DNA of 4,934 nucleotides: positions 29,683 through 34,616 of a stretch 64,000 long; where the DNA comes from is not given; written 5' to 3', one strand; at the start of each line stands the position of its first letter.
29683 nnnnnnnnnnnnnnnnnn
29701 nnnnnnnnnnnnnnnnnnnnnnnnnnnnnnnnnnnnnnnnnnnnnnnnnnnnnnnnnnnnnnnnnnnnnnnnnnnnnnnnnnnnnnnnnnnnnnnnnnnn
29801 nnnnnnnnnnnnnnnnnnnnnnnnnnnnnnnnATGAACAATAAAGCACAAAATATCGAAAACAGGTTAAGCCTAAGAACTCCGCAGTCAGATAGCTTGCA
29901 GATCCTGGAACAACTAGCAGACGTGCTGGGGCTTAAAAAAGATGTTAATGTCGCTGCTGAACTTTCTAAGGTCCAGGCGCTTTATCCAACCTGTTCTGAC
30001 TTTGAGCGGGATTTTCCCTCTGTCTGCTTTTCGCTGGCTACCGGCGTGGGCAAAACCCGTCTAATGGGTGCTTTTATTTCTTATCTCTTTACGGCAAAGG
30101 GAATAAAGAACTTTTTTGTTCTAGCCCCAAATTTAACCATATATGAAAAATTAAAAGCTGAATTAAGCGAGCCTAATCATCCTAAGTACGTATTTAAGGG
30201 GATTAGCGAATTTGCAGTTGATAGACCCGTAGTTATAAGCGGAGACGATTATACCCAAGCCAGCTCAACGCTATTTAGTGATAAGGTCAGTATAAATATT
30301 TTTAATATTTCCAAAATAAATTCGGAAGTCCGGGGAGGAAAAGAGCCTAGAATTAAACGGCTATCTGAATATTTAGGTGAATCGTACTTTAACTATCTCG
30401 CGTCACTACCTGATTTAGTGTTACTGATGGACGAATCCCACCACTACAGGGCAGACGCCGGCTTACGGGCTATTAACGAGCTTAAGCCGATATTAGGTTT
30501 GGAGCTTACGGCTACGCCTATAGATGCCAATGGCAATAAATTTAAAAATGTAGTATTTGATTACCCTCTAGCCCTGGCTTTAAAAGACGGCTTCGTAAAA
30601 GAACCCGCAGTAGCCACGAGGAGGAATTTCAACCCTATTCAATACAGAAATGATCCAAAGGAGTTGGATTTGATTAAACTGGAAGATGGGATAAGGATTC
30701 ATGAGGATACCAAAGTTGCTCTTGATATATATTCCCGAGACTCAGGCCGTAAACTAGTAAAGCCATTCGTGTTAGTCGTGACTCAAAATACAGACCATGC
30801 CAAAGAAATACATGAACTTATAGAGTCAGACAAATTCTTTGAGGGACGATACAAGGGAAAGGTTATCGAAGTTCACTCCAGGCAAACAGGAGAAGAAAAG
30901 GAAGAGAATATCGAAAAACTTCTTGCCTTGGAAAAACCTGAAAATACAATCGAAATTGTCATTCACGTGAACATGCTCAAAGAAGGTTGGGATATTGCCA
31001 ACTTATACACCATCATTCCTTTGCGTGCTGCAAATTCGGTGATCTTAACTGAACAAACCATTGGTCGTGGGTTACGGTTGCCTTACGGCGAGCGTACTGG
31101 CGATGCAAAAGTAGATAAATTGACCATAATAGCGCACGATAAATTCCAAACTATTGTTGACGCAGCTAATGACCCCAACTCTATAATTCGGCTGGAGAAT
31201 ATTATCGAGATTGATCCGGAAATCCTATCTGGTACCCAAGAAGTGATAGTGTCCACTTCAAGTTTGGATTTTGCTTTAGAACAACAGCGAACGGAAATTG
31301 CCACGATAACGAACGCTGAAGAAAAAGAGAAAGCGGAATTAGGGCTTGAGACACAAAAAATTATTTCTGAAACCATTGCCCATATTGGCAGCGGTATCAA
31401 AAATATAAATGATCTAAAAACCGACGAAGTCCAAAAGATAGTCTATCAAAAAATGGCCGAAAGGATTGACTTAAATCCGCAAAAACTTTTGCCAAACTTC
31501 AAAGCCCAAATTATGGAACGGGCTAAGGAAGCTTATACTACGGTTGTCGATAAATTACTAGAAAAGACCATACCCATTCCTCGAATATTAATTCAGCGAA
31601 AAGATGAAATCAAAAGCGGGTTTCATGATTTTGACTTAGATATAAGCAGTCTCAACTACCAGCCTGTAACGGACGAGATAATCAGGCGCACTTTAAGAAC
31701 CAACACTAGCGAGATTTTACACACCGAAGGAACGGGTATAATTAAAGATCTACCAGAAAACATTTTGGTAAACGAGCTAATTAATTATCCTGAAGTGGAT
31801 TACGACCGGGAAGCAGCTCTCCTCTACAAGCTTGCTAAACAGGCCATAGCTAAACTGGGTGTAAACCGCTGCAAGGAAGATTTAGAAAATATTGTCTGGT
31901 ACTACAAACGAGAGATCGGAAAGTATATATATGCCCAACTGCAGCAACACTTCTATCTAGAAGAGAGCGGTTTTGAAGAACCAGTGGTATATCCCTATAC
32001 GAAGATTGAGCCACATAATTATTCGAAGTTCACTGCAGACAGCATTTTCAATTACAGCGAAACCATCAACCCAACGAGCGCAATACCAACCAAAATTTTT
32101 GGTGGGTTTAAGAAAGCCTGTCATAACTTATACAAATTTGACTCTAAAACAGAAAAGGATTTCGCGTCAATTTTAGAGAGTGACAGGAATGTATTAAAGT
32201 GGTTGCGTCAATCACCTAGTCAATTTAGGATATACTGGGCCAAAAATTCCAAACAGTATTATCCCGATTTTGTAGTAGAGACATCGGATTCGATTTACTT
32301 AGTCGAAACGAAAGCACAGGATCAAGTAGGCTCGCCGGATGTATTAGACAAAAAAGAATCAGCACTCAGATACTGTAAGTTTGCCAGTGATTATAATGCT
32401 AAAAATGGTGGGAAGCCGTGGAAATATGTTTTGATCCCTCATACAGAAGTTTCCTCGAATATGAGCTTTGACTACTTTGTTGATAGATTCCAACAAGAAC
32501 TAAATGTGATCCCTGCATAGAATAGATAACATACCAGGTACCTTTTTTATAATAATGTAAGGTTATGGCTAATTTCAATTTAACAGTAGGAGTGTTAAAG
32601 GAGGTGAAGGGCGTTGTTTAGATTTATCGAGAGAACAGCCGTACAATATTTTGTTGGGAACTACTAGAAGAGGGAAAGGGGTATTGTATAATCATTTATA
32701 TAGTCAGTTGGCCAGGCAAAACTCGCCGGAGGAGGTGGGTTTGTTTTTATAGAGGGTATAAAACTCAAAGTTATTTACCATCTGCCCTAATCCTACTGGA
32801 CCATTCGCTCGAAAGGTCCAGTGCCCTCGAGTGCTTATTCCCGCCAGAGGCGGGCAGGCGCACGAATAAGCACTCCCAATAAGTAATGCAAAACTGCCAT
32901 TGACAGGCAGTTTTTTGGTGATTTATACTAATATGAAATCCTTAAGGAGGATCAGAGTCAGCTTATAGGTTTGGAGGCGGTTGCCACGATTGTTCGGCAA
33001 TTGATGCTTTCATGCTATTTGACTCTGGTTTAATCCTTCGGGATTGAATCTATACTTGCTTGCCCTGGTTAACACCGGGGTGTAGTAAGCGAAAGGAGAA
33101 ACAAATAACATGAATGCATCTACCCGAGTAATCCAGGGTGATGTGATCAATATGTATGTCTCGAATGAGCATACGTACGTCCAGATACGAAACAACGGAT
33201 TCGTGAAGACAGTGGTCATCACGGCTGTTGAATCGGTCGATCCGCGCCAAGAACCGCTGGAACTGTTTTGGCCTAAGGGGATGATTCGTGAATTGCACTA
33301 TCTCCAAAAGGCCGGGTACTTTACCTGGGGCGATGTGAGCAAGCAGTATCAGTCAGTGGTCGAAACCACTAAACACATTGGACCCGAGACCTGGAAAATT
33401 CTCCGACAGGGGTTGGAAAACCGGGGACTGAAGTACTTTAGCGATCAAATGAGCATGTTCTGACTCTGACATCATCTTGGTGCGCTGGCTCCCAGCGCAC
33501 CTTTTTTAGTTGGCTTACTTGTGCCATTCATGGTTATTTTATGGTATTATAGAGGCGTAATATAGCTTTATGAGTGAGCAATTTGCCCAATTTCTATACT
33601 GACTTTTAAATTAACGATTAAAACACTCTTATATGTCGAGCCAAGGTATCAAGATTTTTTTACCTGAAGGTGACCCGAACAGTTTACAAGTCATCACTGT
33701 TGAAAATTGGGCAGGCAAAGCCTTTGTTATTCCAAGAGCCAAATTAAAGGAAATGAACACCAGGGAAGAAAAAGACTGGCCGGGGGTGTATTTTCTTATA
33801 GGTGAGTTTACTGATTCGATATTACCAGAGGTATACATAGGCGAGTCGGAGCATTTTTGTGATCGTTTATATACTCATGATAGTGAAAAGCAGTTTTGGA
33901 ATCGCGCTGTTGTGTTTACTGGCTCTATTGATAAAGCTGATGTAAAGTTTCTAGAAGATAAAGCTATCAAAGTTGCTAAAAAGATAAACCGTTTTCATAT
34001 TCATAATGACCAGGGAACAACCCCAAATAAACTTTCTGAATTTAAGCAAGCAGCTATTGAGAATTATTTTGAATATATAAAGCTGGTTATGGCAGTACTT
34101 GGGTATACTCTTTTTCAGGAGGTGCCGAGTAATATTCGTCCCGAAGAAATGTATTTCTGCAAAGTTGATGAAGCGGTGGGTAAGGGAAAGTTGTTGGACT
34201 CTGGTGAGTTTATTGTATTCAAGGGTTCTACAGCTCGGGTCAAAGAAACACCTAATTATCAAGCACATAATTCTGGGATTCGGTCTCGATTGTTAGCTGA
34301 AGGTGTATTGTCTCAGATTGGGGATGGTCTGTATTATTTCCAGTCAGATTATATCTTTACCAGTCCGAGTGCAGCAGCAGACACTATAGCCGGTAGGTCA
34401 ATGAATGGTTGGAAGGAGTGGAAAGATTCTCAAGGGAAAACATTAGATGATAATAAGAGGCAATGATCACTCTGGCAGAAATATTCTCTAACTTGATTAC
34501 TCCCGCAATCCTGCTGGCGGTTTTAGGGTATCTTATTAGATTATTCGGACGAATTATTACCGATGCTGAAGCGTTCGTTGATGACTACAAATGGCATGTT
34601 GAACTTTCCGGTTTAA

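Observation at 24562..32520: Low-GC island with a coupled four-gene operon: SNF2 helicase, unknown protein, Mod-like methyltransferase, Res-like helicase-nuclease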

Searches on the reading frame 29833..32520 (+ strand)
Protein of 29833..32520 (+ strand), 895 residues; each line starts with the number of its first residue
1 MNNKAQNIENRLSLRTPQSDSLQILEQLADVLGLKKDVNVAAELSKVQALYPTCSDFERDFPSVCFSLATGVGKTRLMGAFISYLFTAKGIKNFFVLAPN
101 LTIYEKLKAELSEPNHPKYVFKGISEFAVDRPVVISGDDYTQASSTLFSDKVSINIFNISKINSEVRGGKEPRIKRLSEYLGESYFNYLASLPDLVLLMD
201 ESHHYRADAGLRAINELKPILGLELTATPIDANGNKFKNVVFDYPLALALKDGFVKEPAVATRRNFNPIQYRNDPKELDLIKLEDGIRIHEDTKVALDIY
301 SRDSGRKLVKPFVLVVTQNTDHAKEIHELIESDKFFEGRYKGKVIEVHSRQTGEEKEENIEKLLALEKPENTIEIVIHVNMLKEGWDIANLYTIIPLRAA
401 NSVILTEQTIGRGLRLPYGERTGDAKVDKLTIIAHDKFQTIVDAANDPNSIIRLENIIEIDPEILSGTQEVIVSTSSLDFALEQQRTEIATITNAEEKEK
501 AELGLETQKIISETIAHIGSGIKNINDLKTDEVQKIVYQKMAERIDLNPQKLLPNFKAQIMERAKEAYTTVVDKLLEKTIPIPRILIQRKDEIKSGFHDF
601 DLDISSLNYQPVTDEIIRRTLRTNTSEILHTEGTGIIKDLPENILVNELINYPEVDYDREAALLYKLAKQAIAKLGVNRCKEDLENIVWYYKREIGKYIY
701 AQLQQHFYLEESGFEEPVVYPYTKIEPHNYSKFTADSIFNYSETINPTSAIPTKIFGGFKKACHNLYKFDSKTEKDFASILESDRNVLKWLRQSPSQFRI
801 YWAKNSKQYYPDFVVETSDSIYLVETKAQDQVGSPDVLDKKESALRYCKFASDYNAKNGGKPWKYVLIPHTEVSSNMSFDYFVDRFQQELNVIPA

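Call 3: search_protein_families(library=pfam, proteins=[window:29833-32520:+], max_evalue=0.01)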
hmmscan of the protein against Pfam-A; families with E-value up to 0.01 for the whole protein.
window:29833-32520:+ (895 aa): 5 families
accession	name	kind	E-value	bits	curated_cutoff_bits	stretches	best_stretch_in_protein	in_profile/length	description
PF04851.21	ResIII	-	9.8e-22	78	22.5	1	48-230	10-163/164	Type III restriction enzyme, res subunit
PF00271.37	Helicase_C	-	1.2e-06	29.2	23.5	1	313-415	18-108/110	Helicase conserved C-terminal domain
PF22590.2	Cas3-like_C_2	-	0.0011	19.6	27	1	312-415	4-103/106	CRISPR-associated nuclease/helicase Cas3, C-terminal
PF08722.17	Tn7_TnsA-like_N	-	0.0014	19.6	26.5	1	784-849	1-74/85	TnsA-like endonuclease N terminal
PF19778.5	RE_endonuc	-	0.002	18.4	23.4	1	763-831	4-75/108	Endonuclease domain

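Call 4: search_protein_families(library=padloc, proteins=[window:29833-32520:+], max_evalue=0.01)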
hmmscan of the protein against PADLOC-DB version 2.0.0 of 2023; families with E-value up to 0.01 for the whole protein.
window:29833-32520:+ (895 aa): 12 families
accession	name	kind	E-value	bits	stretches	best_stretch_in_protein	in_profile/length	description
PDLC03648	REase_III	-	2.5e-189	629.4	2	82-498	2-439/871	Type III restriction enzyme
PDLC03647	REase_III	-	6e-21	72.3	2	360-443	497-580/989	Type III restriction enzyme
PDLC03650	REase_III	-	3.1e-13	47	1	187-429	219-434/898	Type III restriction enzyme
PDLC03651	REase_III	-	2e-11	40.7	2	63-208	70-202/873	Type III restriction enzyme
PDLC03653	REase_III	-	6.9e-09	32.4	1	195-437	261-490/883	Type III restriction enzyme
PDLC03649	REase_III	-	1.7e-08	30.9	1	359-422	484-544/973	Type III restriction enzyme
PDLC03659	mREase_IV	-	5.2e-07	25.9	1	196-500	338-636/945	Type IV methyl-directed restriction enzyme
PDLC03658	mREase_IV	-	1.8e-06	24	1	197-415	339-544/953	Type IV methyl-directed restriction enzyme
PDLC03047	REase_I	-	2.9e-05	20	1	314-450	608-738/1107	Type I restriction enzyme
PDLC04786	PDC-S01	-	0.0018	15.1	1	788-834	347-392/439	-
PDLC03042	REase_I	-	0.0023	13.3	1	362-416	776-830/1170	Type I restriction enzyme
PDLC02703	PbeA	-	0.0028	14.3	0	369-416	552-599/626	PbeA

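Call 6: search_protein_families(library=ncbifam, proteins=[window:29833-32520:+], max_evalue=0.01)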
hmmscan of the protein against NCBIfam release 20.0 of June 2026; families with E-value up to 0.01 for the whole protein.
window:29833-32520:+ (895 aa): 4 families
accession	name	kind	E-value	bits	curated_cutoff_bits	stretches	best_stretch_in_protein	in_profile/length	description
NF046055.1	restr_BPTD_3080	equivalog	4.6e-27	94.4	800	3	343-415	544-616/970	BPTD_3080 family restriction endonuclease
NF012027.0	PRK15483.1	equivalog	1.7e-08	32.9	564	1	361-421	487-550/986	type III restriction-modification system endonuclease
NF053632.1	heli_RadD_YejH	equivalog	7.1e-08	31.2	720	1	235-420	174-346/573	DNA repair helicase RadD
NF008521.0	PRK11448.1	equivalog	1.7e-06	26.4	729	1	314-416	702-800/1123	type I restriction-modification system endonuclease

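Call 55: search_solved_structures(query=window:29833-32517:+, max_evalue=0.01)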
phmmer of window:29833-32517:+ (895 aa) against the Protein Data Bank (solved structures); distinct sequences matched with E-value up to 0.01: 0.

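Call 85: search_dna_similar(query=window:29833-32517:+, collection=plasmids, mode=protein, max_rows=60, max_evalue=1e-40)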
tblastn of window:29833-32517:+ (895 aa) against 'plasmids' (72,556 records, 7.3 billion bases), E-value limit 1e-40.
Records with a match: 28; places in all: 28; records where one place covers at least 80% of the query: 22.
Best place of each record, by identity: <60% 28.
By first word of the organism name: Salmonella 15; Aeromonas 2; Roseomonas 2; Sphingopyxis 1; Ketogulonicigenium 1; Paracoccus 1; Deinococcus 1; Gordonia 1; Arthrobacter 1; Shinella 1; and 2 more.
By predicted mobility (MOB-suite, as given by PLSDB): conjugative 13; non-mobilizable 11; mobilizable 4.
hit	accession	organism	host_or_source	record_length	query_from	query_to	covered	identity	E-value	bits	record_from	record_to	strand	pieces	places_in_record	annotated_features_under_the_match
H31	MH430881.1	Salmonella enterica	-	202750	7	886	98%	45.3%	0e+0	701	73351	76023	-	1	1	hypothetical protein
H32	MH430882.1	Salmonella enterica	-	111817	7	886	98%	45.3%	0e+0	701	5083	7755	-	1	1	hypothetical protein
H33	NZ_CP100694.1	Salmonella enterica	Homo sapiens,stool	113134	7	886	98%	45.3%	0e+0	701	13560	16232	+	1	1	DEAD/DEAH box helicase family protein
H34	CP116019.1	Salmonella enterica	cell culture,pig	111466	7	886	98%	45.3%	0e+0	701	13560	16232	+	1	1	DEAD/DEAH box helicase family protein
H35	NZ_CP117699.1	Salmonella enterica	Homo sapiens,tissue sample,leg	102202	7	886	98%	45.3%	0e+0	701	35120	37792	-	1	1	DEAD/DEAH box helicase family protein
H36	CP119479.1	Salmonella enterica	Product-Raw-Ground, Comminuted or ...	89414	7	886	98%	45.3%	0e+0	701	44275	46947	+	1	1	DEAD/DEAH box helicase family protein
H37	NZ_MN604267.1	Salmonella enterica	-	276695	7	886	98%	45.3%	0e+0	701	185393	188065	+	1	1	DEAD/DEAH box helicase family protein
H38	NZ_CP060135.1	Salmonella enterica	slaughtered pig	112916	7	886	98%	45.3%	0e+0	701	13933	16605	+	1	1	DEAD/DEAH box helicase family protein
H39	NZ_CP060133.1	Salmonella enterica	slaughtered pig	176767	7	886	98%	45.3%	0e+0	701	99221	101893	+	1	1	DEAD/DEAH box helicase family protein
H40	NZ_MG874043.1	Salmonella sp.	-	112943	7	886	98%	45.3%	0e+0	701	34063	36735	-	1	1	DEAD/DEAH box helicase family protein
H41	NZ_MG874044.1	Salmonella sp.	-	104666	7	886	98%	45.3%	0e+0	701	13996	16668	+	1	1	DEAD/DEAH box helicase family protein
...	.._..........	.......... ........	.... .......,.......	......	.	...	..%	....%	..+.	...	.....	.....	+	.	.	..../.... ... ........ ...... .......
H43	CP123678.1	Salmonella enterica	animal-swine-market swine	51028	7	886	98%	45.3%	0e+0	701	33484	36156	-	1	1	DEAD/DEAH box helicase family protein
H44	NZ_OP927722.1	Salmonella sp.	-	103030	7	886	98%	45.3%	0e+0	701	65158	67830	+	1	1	DEAD/DEAH box helicase family protein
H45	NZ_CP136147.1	Salmonella enterica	Homo sapiens,Skin secretion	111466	7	886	98%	45.3%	0e+0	701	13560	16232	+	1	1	DEAD/DEAH box helicase family protein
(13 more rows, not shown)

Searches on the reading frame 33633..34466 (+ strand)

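Call 3: search_protein_families(library=pfam, proteins=[window:33633-34466:+], max_evalue=0.01)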
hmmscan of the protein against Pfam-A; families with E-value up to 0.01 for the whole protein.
window:33633-34466:+ (277 aa): 3 families
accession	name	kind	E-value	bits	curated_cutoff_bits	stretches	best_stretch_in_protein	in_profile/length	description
PF14267.11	DUF4357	-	1.3e-22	79.9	38.4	1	217-271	1-54/54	Domain of unknown function (DUF4357)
PF09741.14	DUF2045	-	1.1e-07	32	25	1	36-124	117-202/231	Uncharacterized conserved protein (DUF2045)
PF18755.6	RAMA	-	9.8e-05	22.7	35.2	1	237-276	59-99/107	Restriction Enzyme Adenine Methylase Associated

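Call 4: search_protein_families(library=padloc, proteins=[window:33633-34466:+], max_evalue=0.01)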
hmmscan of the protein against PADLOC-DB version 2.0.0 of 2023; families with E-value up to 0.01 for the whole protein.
window:33633-34466:+ (277 aa): 7 families
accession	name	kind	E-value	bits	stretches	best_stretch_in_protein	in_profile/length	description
PDLC04925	PDC-S14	-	1.4e-87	291.5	1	1-275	13-295/301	-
PDLC04923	PDC-S14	-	3.7e-78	260.8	1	2-276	23-311/320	-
PDLC04922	PDC-S14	-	1.4e-54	183.4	2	2-164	2-161/305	-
PDLC04924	PDC-S14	-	4.2e-31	106.7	1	6-267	5-273/280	-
PDLC04921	PDC-S14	-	1.9e-22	77.9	2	6-167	8-171/280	-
PDLC02190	DUF3780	-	3.2e-15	54.2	1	180-273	261-354/361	-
PDLC05040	PDC-S57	-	3.2e-10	38.3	1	186-275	145-225/229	-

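Call 6: search_protein_families(library=ncbifam, proteins=[window:33633-34466:+], max_evalue=0.01)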
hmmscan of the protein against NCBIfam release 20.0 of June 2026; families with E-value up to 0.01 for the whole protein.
window:33633-34466:+ (277 aa): 0 families

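Call 67: search_protein_families(library=phrogs, proteins=[window:33633-34463:+], max_evalue=0.01)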
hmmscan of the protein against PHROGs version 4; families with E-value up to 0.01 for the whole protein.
window:33633-34463:+ (277 aa): 1 family
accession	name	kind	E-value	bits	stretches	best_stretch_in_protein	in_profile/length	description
phrog_12629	-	unknown function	1.6e-57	196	1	4-271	5-292/303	-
